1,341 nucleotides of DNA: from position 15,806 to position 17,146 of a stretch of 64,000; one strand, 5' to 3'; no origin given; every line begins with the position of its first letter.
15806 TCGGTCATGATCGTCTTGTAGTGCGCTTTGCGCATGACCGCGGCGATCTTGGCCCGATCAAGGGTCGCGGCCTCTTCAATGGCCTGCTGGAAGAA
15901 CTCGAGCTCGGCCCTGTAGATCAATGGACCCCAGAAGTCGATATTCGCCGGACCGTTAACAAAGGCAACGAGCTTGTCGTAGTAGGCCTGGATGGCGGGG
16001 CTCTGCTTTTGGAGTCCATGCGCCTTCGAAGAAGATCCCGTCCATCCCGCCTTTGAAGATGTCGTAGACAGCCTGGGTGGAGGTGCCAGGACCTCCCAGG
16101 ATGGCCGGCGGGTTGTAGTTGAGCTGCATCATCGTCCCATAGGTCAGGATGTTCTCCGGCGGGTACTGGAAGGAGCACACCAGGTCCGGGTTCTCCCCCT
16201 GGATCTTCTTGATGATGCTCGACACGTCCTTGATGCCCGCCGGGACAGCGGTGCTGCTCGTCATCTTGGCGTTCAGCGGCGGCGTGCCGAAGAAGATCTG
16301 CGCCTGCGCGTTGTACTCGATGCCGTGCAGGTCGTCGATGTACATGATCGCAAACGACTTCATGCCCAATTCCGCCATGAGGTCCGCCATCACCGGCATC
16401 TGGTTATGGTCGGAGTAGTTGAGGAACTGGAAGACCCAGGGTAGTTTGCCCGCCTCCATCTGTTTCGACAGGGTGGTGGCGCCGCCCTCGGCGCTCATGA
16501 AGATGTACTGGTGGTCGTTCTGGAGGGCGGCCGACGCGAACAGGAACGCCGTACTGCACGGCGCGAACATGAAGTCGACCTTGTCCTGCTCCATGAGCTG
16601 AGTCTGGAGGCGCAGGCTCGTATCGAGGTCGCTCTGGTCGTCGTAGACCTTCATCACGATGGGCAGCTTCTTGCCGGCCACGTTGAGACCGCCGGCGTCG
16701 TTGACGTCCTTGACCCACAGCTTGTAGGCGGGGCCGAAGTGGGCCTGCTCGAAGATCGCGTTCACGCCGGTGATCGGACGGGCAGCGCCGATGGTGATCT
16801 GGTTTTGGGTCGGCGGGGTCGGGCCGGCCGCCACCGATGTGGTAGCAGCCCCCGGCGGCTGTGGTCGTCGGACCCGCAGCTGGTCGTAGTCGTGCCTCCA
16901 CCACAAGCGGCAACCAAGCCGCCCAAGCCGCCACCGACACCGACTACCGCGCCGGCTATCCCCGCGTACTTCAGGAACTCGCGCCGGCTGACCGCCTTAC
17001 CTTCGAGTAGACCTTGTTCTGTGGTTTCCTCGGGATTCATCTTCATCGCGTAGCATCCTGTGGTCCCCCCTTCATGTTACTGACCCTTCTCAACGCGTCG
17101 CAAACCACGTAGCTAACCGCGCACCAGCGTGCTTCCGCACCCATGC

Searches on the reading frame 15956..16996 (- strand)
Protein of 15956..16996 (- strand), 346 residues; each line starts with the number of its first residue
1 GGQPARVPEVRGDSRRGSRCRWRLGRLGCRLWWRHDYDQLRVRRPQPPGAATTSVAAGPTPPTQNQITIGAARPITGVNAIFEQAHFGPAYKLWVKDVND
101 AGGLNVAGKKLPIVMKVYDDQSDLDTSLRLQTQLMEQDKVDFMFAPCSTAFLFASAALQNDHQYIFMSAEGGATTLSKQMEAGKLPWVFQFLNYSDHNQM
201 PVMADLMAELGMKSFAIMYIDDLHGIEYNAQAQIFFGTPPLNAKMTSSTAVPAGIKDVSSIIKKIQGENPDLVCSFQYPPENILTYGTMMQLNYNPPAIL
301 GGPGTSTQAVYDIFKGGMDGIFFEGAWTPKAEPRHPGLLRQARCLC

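Call 33: search_protein_families(library=pfam, proteins=[window:15956-16996:-], max_evalue=0.01)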
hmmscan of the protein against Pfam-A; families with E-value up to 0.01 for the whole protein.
window:15956-16996:- (346 aa): 3 families
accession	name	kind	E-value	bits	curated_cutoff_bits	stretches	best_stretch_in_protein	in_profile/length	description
PF13458.12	Peripla_BP_6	-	3.1e-31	109.7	31.7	1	66-332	1-254/343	Periplasmic binding protein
PF13433.12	Peripla_BP_5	-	1.8e-06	27.8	27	1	69-145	3-74/363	Periplasmic binding protein domain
PF01094.35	ANF_receptor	-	0.0011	18.6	25.4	1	89-225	4-132/353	Receptor family ligand binding region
